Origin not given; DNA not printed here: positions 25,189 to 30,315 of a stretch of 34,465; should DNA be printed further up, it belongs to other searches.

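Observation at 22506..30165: NfeD-like, flotillin and giant AAA_5-ATPase three-gene cassette as a candidate undescribed membrane-microdomain system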

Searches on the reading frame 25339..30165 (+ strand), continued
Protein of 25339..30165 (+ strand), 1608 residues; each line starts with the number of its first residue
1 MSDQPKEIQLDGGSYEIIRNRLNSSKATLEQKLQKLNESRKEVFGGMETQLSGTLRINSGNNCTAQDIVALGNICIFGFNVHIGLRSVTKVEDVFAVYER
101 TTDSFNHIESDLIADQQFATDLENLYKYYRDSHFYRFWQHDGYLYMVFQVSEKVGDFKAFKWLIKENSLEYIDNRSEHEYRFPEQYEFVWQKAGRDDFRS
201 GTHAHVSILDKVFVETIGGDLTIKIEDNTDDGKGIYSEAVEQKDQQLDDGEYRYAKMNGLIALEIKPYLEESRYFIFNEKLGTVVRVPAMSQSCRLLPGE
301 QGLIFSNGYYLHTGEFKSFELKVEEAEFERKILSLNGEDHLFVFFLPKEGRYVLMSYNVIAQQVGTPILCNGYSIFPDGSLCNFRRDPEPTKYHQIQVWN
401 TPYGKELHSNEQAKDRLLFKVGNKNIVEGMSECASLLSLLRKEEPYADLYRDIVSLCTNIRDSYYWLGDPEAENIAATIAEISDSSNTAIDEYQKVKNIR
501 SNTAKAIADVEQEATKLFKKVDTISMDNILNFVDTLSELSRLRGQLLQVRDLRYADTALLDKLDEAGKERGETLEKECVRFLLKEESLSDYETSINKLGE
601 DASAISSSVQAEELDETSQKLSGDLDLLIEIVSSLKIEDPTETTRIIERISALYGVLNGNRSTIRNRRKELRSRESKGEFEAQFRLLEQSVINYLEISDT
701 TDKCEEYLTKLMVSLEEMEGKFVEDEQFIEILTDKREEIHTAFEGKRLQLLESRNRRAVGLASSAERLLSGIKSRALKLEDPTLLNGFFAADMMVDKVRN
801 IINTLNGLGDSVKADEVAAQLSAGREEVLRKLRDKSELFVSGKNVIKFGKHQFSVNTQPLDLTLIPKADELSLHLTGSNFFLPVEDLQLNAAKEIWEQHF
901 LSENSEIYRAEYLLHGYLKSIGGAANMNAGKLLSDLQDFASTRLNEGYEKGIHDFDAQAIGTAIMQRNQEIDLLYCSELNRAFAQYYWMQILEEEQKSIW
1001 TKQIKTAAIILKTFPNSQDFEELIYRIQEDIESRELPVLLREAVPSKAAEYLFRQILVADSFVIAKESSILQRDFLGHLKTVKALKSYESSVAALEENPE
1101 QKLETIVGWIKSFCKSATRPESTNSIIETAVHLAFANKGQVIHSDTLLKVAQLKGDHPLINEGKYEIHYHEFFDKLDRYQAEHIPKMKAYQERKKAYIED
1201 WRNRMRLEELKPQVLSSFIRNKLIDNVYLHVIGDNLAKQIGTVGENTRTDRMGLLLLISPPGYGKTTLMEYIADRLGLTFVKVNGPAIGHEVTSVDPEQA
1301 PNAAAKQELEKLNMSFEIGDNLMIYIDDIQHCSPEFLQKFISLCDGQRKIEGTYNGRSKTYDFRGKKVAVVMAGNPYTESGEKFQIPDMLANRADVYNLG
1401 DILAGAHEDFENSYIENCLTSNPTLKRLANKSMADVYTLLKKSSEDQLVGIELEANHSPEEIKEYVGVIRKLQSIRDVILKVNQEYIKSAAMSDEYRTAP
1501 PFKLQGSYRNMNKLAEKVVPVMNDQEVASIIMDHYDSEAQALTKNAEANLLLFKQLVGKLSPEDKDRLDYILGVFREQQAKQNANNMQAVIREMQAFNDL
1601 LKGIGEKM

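Call 14: find_homologous_proteins(query=window:25339-30165:+, max_evalue=1e-10)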
Query window:25339-30165:+ (1608 aa): 2629 proteins with E <= 1e-10 among 8000 candidates; the best 120 are listed.
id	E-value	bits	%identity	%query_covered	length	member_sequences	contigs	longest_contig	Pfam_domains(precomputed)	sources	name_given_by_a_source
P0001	0.0e+0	3603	100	100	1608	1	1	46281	PF12458.14,PF00004.36,PF25472.2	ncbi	-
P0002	0.0e+0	2862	78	100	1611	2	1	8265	PF12458.14,PF00004.36,PF25472.2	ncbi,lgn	-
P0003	0.0e+0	2050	56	100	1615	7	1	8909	PF12458.14,PF00004.36,PF25472.2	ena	-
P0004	0.0e+0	2015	55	100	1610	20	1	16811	PF12458.14,PF00004.36,PF25472.2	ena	-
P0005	0.0e+0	1999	56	100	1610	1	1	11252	PF12458.14,PF00004.36,PF13401.13,PF25472.2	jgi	-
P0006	0.0e+0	1988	55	100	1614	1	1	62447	PF12458.14,PF00004.36,PF25472.2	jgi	-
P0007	0.0e+0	1841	51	100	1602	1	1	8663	PF12458.14,PF00004.36,PF25472.2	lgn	-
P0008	0.0e+0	1838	52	100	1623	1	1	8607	PF12458.14,PF00004.36,PF07728.21,PF25472.2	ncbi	-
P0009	0.0e+0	1811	51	100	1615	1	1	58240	PF12458.14,PF00004.36,PF25472.2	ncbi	-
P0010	0.0e+0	1799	51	100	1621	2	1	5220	PF12458.14,PF00004.36,PF07728.21,PF25472.2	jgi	jgi:MoxR-like ATPase/flagellin-specific chaperone FliS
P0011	0.0e+0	1797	51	100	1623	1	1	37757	PF12458.14,PF00004.36,PF13401.13,PF25472.2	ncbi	-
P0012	0.0e+0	1789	50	99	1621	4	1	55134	PF12458.14,PF00004.36,PF07728.21,PF25472.2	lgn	-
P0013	0.0e+0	1785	51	99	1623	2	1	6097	PF12458.14,PF00004.36,PF25472.2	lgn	-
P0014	0.0e+0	1784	51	100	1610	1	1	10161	PF12458.14,PF00004.36,PF25472.2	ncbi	-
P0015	0.0e+0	1779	51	100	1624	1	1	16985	PF12458.14,PF00004.36,PF07728.21,PF25472.2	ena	-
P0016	0.0e+0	1776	52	99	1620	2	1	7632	PF12458.14,PF00004.36,PF07728.21,PF25472.2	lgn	-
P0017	0.0e+0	1773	50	100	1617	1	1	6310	PF12458.14,PF00004.36,PF25472.2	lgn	-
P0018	0.0e+0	1770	51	99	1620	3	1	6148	PF12458.14,PF00004.36,PF07728.21,PF25472.2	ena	-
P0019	0.0e+0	1766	50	100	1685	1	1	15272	PF12458.14,PF00004.36,PF07728.21,PF25472.2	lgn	-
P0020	0.0e+0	1765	50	100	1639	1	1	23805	PF12458.14,PF00004.36,PF25472.2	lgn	-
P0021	0.0e+0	1759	50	100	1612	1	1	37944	PF12458.14,PF00004.36,PF25472.2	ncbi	-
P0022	0.0e+0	1758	50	99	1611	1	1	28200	PF12458.14,PF00004.36,PF05496.19,PF07728.21,PF25472.2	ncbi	-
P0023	0.0e+0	1758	49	99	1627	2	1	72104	PF12458.14,PF00004.36,PF07728.21,PF25472.2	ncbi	-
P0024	0.0e+0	1756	49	99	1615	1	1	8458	PF12458.14,PF00004.36,PF07728.21,PF25472.2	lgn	-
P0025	0.0e+0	1754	50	99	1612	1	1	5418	PF12458.14,PF00004.36,PF25472.2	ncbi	-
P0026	0.0e+0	1754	50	99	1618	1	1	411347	PF12458.14,PF00004.36,PF25472.2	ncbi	-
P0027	0.0e+0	1753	51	99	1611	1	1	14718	PF12458.14,PF00004.36,PF25472.2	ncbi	ncbi:MAG: DNA repair ATPase [Saprospiraceae bacterium]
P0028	0.0e+0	1753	51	99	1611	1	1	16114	PF12458.14,PF00004.36,PF07728.21,PF25472.2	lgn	-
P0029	0.0e+0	1752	50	99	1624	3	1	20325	PF12458.14,PF00004.36,PF13401.13,PF07728.21,PF25472.2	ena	-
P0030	0.0e+0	1752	50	99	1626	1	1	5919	PF12458.14,PF00004.36,PF07728.21,PF25472.2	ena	-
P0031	0.0e+0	1751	50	99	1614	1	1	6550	PF12458.14,PF00004.36,PF25472.2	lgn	-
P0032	0.0e+0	1749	50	99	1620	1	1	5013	PF12458.14,PF00004.36,PF25472.2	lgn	-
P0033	0.0e+0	1749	49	100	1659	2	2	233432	PF12458.14,PF00004.36,PF25472.2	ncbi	ncbi:MAG: DNA repair ATPase [Roseivirga sp.]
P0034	0.0e+0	1746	50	99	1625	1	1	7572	PF12458.14,PF00004.36,PF25472.2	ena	-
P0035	0.0e+0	1746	49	100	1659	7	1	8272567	PF12458.14,PF00004.36,PF25472.2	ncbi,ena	-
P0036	0.0e+0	1746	50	100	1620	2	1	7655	PF12458.14,PF00004.36,PF13401.13,PF07728.21,PF25472.2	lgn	-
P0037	0.0e+0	1746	49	100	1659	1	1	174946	PF12458.14,PF00004.36,PF25472.2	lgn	-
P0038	0.0e+0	1746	50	99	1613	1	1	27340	PF12458.14,PF00004.36,PF25472.2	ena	-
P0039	0.0e+0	1744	50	100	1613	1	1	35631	PF12458.14,PF00004.36,PF13401.13,PF07728.21,PF25472.2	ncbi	-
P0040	0.0e+0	1742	50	98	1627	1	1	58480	PF12458.14,PF00004.36,PF07728.21,PF25472.2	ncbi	-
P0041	0.0e+0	1741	50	100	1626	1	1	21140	PF12458.14,PF00004.36,PF25472.2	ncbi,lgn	-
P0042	0.0e+0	1739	50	99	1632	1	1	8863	PF12458.14,PF00004.36,PF25472.2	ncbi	-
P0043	0.0e+0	1738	49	99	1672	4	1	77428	PF12458.14,PF00004.36,PF25472.2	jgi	-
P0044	0.0e+0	1735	49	100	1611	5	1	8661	PF12458.14,PF00004.36,PF07728.21,PF25472.2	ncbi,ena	-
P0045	0.0e+0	1735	49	100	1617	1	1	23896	PF12458.14,PF00004.36,PF07728.21,PF25472.2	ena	-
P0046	0.0e+0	1735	50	100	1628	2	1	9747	PF12458.14,PF00004.36,PF13401.13,PF07728.21,PF25472.2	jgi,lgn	-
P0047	0.0e+0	1735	48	100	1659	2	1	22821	PF12458.14,PF00004.36,PF07728.21,PF25472.2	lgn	-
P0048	0.0e+0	1734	49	100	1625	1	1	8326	PF12458.14,PF00004.36,PF25472.2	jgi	jgi:hypothetical protein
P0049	0.0e+0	1733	49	100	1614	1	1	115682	PF12458.14,PF00004.36,PF13401.13,PF07728.21,PF25472.2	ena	-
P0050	0.0e+0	1732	49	100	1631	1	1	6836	PF12458.14,PF00004.36,PF25472.2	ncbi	ncbi:MAG: DNA repair ATPase [Bacteroidota bacterium]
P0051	0.0e+0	1731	49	100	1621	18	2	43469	PF12458.14,PF00004.36,PF07728.21,PF25472.2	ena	-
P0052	0.0e+0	1730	50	99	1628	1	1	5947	PF12458.14,PF00004.36,PF25472.2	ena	-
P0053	0.0e+0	1729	49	99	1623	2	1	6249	PF12458.14,PF00004.36,PF25472.2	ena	-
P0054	0.0e+0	1728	48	100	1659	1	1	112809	PF12458.14,PF00004.36,PF07728.21,PF25472.2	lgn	-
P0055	0.0e+0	1727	48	99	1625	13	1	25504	PF12458.14,PF00004.36,PF25472.2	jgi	jgi:hypothetical protein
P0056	0.0e+0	1725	50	99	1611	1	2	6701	PF12458.14,PF00004.36,PF25472.2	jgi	-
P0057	0.0e+0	1724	49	100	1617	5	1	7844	PF12458.14,PF00004.36,PF07728.21,PF25472.2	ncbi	-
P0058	0.0e+0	1724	49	99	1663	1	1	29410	PF12458.14,PF00004.36,PF07728.21,PF25472.2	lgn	-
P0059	0.0e+0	1723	49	100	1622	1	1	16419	PF12458.14,PF00004.36,PF07728.21,PF25472.2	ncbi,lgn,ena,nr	ncbi:MAG TPA: AAA family ATPase [Bacteroidetes bacterium]|nr:AAA family ATPase [Bacteroidota bacteri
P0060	0.0e+0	1722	49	99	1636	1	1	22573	PF12458.14,PF00004.36,PF05496.19,PF07728.21,PF25472.2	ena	-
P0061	0.0e+0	1721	49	99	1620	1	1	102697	PF12458.14,PF00004.36,PF25472.2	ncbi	-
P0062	0.0e+0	1721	48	100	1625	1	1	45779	PF12458.14,PF00004.36,PF07728.21,PF25472.2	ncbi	-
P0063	0.0e+0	1719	49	99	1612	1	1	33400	PF12458.14,PF25472.2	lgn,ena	-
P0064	0.0e+0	1719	48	100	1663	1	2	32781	PF12458.14,PF00004.36,PF25472.2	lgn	-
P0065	0.0e+0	1718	50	98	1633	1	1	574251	PF12458.14,PF00004.36,PF07728.21,PF25472.2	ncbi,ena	-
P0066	0.0e+0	1717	49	100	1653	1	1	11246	PF12458.14,PF00004.36,PF07728.21,PF25472.2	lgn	-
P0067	0.0e+0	1716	48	100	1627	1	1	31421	PF12458.14,PF00004.36,PF25472.2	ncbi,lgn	-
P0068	0.0e+0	1716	48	100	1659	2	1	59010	PF12458.14,PF00004.36,PF25472.2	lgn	-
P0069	0.0e+0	1716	49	99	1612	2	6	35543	PF12458.14,PF00004.36,PF25472.2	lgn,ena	-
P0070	0.0e+0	1716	50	99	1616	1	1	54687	PF12458.14,PF00004.36,PF13401.13,PF07728.21,PF25472.2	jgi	-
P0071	0.0e+0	1715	49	100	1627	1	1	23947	PF12458.14,PF00004.36,PF25472.2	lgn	-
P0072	0.0e+0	1714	48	100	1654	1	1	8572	PF12458.14,PF00004.36,PF07728.21,PF25472.2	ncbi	ncbi:MAG: DNA repair ATPase [Bacteroidota bacterium]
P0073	0.0e+0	1712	49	100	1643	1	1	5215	PF12458.14,PF00004.36,PF07728.21,PF25472.2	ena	-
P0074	0.0e+0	1710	48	100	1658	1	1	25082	PF12458.14,PF00004.36,PF25472.2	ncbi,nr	ncbi:MAG: DNA repair ATPase [Saprospiraceae bacterium]|nr:DNA repair ATPase [Saprospiraceae bacteriu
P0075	0.0e+0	1710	48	100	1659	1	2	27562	PF12458.14,PF00004.36,PF07728.21,PF25472.2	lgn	-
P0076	0.0e+0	1709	49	99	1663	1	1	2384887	PF12458.14,PF00004.36,PF07728.21,PF25472.2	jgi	jgi:hypothetical protein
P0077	0.0e+0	1708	49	100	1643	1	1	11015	PF12458.14,PF00004.36,PF07728.21,PF25472.2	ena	-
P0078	0.0e+0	1708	48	100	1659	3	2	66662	PF12458.14,PF00004.36,PF07728.21,PF25472.2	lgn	-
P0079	0.0e+0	1708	49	100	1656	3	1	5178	PF12458.14,PF00004.36,PF25472.2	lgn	-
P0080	0.0e+0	1708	49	99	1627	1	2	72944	PF12458.14,PF00004.36,PF13401.13,PF07728.21,PF25472.2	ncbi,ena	-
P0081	0.0e+0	1708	50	100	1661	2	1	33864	PF12458.14,PF00004.36,PF13401.13,PF07728.21,PF25472.2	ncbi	ncbi:MAG: DNA repair ATPase [Bacteroidota bacterium]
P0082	0.0e+0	1707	49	99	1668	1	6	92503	PF12458.14,PF00004.36,PF25472.2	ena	-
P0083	0.0e+0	1707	49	100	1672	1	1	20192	PF12458.14,PF00004.36,PF25472.2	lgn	-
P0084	0.0e+0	1707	48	100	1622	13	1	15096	PF12458.14,PF00004.36,PF25472.2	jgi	-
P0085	0.0e+0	1706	48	100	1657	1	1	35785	PF12458.14,PF00004.36,PF07728.21,PF25472.2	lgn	-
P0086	0.0e+0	1706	49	99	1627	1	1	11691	PF12458.14,PF25472.2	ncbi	-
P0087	0.0e+0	1705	48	100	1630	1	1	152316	PF12458.14,PF00004.36,PF07728.21,PF25472.2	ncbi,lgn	ncbi:MAG: DNA repair ATPase [Bacteroidota bacterium]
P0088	0.0e+0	1705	48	100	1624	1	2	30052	PF12458.14,PF25472.2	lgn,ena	-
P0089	0.0e+0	1704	49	99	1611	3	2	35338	PF12458.14,PF00004.36,PF07728.21,PF25472.2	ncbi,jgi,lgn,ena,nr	ncbi:MAG TPA: DNA repair ATPase [Saprospiraceae bacterium]|nr:DNA repair ATPase [Saprospiraceae bact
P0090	0.0e+0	1704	48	100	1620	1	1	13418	PF12458.14,PF00004.36,PF07728.21,PF25472.2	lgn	-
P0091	0.0e+0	1703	48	100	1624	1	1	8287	PF12458.14,PF00004.36,PF25472.2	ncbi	-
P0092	0.0e+0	1701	48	99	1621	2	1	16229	PF12458.14,PF00004.36,PF07728.21,PF25472.2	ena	-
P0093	0.0e+0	1701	49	99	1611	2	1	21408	PF12458.14,PF00004.36,PF13401.13,PF07728.21,PF25472.2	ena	-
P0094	0.0e+0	1701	48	100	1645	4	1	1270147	PF12458.14,PF00004.36,PF25472.2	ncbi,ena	-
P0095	0.0e+0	1700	48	99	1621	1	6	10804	PF12458.14,PF00004.36,PF07728.21,PF25472.2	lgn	-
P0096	0.0e+0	1700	48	99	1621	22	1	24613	PF12458.14,PF00004.36,PF07728.21,PF25472.2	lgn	-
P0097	0.0e+0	1700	48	100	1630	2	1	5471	PF12458.14,PF00004.36,PF13401.13,PF25472.2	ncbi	-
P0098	0.0e+0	1699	48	100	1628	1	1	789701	PF12458.14,PF00004.36,PF25472.2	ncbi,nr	ncbi:MAG: DNA repair ATPase [Bacteroidia bacterium]|nr:DNA repair ATPase [Bacteroidia bacterium]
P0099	0.0e+0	1697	48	100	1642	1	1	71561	PF12458.14,PF00004.36,PF25472.2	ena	-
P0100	0.0e+0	1697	55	86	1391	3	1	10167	PF12458.14,PF00004.36,PF25472.2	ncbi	ncbi:MAG: hypothetical protein ACJA01_003492, partial [Saprospiraceae bacterium]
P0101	0.0e+0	1695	48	99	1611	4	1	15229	PF12458.14,PF00004.36,PF07728.21,PF25472.2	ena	-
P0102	0.0e+0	1695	48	100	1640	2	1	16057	PF12458.14,PF00004.36,PF13401.13,PF05496.19,PF25472.2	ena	-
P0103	0.0e+0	1693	48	100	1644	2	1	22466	PF12458.14,PF00004.36,PF07728.21,PF25472.2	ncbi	-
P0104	0.0e+0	1693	48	99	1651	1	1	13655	PF12458.14,PF00004.36,PF25472.2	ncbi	-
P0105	0.0e+0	1691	48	99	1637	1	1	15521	PF12458.14,PF00004.36,PF07728.21,PF25472.2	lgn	-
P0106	0.0e+0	1690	48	99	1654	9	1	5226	PF12458.14,PF00004.36,PF07728.21,PF25472.2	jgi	-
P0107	0.0e+0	1690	48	100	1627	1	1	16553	PF12458.14,PF00004.36,PF25472.2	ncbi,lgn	-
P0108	0.0e+0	1690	47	100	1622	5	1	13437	PF12458.14,PF00004.36,PF07728.21,PF25472.2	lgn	-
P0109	0.0e+0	1689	48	99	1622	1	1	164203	PF12458.14,PF00004.36,PF07728.21,PF25472.2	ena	-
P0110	0.0e+0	1688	48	100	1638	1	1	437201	PF12458.14,PF00004.36,PF07728.21,PF25472.2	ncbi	-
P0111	0.0e+0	1688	49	100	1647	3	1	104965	PF12458.14,PF00004.36,PF05496.19,PF25472.2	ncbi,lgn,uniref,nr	ncbi:DNA repair ATPase [Flexithrix dorotheae]|uniref:DNA repair ATPase n=1 Tax=Flexithrix dorotheae 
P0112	0.0e+0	1688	48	99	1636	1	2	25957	PF12458.14,PF00004.36,PF25472.2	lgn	-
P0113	0.0e+0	1688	48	99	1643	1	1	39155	PF12458.14,PF00004.36,PF05496.19,PF25472.2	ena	-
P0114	0.0e+0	1687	48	99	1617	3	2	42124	PF12458.14,PF00004.36,PF25472.2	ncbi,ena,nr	ncbi:MAG TPA: DNA repair ATPase [Saprospiraceae bacterium]|nr:DNA repair ATPase [Saprospiraceae bact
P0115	0.0e+0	1687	49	99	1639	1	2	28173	PF12458.14,PF00004.36,PF07728.21,PF25472.2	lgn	-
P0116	0.0e+0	1686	48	99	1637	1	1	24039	PF12458.14,PF00004.36,PF07728.21,PF25472.2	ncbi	-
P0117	0.0e+0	1686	48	99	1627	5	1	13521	PF12458.14,PF00004.36,PF13401.13,PF07728.21,PF25472.2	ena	-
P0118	0.0e+0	1684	49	100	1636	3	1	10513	PF12458.14,PF00004.36,PF05496.19,PF07728.21,PF25472.2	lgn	-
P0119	0.0e+0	1684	48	99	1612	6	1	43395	PF12458.14,PF00004.36,PF07728.21,PF25472.2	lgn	-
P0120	0.0e+0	1683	48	99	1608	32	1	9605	PF12458.14,PF00004.36,PF07728.21,PF25472.2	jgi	jgi:hypothetical protein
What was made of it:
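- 25339..30165 (+): Giant soluble AAA+ ATPase, 1608 aa, of the DUF3686/DUF7902 family (NCBI name 'DNA repair ATPase'). More than 2600 homologs (call 14).
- Checked: The giant protein has more than 2600 homologs at E<1e-10 (call 14).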
